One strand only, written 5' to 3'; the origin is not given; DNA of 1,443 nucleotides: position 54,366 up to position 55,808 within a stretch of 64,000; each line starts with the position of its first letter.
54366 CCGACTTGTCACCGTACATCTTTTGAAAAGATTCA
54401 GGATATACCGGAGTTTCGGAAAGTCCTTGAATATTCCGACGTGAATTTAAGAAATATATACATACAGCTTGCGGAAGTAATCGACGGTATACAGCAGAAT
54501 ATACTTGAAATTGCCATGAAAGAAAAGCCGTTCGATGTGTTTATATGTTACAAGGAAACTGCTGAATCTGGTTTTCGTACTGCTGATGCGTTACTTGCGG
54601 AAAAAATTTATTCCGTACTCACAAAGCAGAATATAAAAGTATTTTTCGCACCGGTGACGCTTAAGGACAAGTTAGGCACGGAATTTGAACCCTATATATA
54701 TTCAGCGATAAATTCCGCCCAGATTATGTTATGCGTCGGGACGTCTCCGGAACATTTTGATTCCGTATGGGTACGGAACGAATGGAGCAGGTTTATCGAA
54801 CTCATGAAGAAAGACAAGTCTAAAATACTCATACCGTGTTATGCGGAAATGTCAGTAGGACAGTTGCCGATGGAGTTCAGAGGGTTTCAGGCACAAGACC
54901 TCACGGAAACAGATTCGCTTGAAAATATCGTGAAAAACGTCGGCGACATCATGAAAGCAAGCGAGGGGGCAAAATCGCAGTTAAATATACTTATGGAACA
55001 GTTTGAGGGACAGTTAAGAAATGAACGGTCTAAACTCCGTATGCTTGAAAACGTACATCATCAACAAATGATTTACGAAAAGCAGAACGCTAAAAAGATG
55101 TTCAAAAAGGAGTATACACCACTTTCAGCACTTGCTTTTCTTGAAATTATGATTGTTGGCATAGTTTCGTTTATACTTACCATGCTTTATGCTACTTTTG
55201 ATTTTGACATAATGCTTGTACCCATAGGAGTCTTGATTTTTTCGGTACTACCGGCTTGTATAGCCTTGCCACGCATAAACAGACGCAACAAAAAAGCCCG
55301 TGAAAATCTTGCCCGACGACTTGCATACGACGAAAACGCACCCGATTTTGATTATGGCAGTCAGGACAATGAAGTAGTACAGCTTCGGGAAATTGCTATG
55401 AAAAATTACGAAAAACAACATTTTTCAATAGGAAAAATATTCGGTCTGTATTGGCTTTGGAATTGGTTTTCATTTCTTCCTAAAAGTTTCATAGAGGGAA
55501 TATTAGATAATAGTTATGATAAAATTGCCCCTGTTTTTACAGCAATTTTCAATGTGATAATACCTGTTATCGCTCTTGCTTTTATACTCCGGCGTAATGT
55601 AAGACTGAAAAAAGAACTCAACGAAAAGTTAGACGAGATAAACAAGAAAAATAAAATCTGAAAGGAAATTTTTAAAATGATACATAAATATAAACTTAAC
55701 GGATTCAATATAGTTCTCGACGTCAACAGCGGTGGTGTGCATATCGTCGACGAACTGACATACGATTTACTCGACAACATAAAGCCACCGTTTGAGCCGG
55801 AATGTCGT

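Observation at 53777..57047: SCIFF precursor and its radical-SAM maturase are split by an inserted zinc-ribbon-TIR-transmembrane gene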

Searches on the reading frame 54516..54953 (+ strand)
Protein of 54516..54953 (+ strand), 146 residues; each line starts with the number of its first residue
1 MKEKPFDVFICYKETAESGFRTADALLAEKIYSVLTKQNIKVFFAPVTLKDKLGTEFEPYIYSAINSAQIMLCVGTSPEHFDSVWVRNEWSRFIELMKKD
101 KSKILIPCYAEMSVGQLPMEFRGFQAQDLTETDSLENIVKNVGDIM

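Call 43: search_solved_structures(query=window:54516-54953:+, max_evalue=10, show_alignments=5)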
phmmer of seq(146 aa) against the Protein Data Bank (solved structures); distinct sequences matched with E-value up to 10: 4.
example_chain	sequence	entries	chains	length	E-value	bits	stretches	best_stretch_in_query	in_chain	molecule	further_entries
5cd2_A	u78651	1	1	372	0.54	13.5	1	24-101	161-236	Endo-1,4-D-glucanase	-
7vu8_B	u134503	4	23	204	1.2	12.3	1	52-110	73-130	Flax rust resistance protein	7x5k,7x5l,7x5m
3ozi_A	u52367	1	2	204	1.2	12.3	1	32-110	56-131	L6tr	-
8elf_A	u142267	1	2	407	1.7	11.8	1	29-78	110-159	Uncharacterized protein At1g26090, chloroplastic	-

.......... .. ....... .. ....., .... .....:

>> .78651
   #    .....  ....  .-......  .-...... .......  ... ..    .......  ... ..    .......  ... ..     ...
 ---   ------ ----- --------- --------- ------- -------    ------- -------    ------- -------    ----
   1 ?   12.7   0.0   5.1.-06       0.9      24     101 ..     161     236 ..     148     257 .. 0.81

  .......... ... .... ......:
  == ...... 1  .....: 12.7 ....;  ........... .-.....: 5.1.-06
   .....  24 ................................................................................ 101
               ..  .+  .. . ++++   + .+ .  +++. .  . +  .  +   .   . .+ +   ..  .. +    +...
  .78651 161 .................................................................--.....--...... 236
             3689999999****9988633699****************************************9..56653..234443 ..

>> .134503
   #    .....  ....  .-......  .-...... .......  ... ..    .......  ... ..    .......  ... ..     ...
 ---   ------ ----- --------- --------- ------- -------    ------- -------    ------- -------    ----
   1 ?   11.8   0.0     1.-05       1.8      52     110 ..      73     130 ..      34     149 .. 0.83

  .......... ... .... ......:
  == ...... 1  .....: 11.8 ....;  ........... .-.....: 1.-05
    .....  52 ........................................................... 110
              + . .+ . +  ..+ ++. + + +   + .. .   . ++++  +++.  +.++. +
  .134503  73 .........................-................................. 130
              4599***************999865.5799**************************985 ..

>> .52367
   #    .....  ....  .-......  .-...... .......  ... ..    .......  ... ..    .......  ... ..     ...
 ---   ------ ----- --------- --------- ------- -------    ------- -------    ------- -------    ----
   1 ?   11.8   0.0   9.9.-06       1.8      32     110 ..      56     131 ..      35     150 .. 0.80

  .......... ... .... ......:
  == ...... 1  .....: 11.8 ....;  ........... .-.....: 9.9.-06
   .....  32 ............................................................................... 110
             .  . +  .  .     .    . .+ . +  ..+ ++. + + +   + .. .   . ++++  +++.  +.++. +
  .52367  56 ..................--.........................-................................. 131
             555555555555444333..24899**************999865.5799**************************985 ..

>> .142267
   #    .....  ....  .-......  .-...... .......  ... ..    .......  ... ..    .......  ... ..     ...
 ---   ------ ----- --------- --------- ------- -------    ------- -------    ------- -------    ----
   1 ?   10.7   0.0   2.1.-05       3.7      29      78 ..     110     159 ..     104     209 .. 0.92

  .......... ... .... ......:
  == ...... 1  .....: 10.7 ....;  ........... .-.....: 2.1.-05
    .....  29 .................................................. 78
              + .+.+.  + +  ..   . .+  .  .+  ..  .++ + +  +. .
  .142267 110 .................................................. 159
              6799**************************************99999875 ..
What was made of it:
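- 54519..54923 (+): Residues 151-285: the TIR domain. The putative catalytic Glu E238 is the codon at 54780-54782, within WVRNEW. Call 43: the motif aligns to L6 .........
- On NAD+-cleaving TIR enzymes: That alignment is weak on its own (E 1.2, call 43).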

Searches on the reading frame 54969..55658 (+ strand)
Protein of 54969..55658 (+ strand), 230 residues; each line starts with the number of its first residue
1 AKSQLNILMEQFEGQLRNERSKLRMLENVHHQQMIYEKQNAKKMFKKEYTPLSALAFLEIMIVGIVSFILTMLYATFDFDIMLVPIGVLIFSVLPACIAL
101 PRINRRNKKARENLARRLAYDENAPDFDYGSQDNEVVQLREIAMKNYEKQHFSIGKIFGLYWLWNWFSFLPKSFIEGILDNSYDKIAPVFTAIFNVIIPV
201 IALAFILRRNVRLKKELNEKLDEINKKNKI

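Call 45: find_homologous_proteins(query=window:54969-55658:+, max_evalue=0.001)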
Query window:54969-55658:+ (230 aa): 5 proteins with E <= 0.001 among 231 candidates.
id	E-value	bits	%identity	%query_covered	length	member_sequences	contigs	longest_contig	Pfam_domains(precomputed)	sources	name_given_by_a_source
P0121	4.0e-87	310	68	100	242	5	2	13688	-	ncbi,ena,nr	ncbi:MAG: hypothetical protein K2I80_00670 [Ruminococcus sp.]|nr:hypothetical protein [Ruminococcus 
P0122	4.6e-64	234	52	99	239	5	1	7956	-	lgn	-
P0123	2.0e-57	213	49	100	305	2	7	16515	-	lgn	-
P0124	4.5e-48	182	65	65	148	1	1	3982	-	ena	-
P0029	3.9e-28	117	64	44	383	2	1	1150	PF13676.12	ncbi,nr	ncbi:MAG: toll/interleukin-1 receptor domain-containing protein, partial [Ruminococcus sp.]|nr:toll/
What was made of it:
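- Tried and rejected: Searching with the C-terminal 230 aa alone returned only fragments of split copies, not a separate TM-domain family (call 45).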

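Call 46: find_encoding_contigs(protein=P0121, flank=4000, max_places=2)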
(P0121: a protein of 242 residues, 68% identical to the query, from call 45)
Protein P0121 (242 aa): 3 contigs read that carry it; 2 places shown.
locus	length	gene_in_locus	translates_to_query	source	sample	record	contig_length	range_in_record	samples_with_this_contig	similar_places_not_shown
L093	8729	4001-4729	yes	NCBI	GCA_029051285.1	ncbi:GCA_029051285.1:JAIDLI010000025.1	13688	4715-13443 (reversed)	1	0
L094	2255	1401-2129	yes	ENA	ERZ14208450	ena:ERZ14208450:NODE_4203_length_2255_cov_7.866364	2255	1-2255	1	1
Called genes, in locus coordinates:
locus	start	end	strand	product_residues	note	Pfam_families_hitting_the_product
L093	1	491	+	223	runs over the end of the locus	PF04012:PspA_IM30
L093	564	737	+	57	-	-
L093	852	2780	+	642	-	PF00005:ABC_tran, PF00931:NB-ARC (faint), PF02463:SMC_N (faint), PF03308:MeaB (faint), PF12848:ABC_tran_Xtn, PF00005:ABC_tran, PF13175:AAA_15 (weak), PF16326:ABC_tran_CTD, +3 more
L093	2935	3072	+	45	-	PF13165:SCIFF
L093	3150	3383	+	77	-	-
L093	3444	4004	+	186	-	PF13676:TIR_2 (faint)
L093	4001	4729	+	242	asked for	-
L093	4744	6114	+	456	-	PF04055:Radical_SAM, PF13353:Fer4_12, PF13186:SPASM (weak)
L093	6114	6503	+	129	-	PF00383:dCMP_cyt_deam_1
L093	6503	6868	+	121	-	-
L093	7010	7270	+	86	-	-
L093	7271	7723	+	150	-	-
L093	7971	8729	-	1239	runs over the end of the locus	PF04997:RNA_pol_Rpb1_1, PF00623:RNA_pol_Rpb1_2, PF04983:RNA_pol_Rpb1_3, PF05000:RNA_pol_Rpb1_4, PF04998:RNA_pol_Rpb1_5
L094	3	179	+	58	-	PF16326:ABC_tran_CTD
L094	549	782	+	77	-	-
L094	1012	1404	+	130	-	PF13676:TIR_2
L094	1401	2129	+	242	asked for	-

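Call 47: find_encoding_contigs(protein=P0123, flank=4000, max_places=2)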
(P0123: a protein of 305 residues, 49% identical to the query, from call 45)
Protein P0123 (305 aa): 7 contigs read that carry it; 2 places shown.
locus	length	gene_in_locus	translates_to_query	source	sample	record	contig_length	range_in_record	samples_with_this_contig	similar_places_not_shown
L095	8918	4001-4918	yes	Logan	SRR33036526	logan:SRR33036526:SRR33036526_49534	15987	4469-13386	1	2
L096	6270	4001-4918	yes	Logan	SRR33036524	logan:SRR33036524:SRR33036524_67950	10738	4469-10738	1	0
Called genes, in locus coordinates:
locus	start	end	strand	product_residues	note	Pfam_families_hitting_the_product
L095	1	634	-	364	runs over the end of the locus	-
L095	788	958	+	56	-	-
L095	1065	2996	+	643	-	PF00005:ABC_tran, PF00931:NB-ARC (faint), PF02463:SMC_N (faint), PF03308:MeaB (faint), PF12848:ABC_tran_Xtn, PF13175:AAA_15 (weak), PF00005:ABC_tran, PF16326:ABC_tran_CTD (weak), +4 more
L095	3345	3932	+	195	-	-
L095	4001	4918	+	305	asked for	-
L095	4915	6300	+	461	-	PF13353:Fer4_12, PF04055:Radical_SAM, PF13186:SPASM (weak)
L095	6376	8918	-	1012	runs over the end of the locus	PF18370:RGI_lyase, PF01839:FG-GAP (faint), PF21348:RGL11_C, PF00652:Ricin_B_lectin, PF14200:RicinB_lectin_2, PF00652:Ricin_B_lectin, PF14200:RicinB_lectin_2, PF00404:Dockerin_1 (weak)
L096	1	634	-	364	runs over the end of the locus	-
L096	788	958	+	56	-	-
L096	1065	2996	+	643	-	PF00005:ABC_tran, PF00931:NB-ARC (faint), PF02463:SMC_N (faint), PF03308:MeaB (faint), PF12848:ABC_tran_Xtn, PF13175:AAA_15 (weak), PF00005:ABC_tran, PF16326:ABC_tran_CTD (weak), +4 more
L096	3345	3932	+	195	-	-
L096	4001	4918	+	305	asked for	-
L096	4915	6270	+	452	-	?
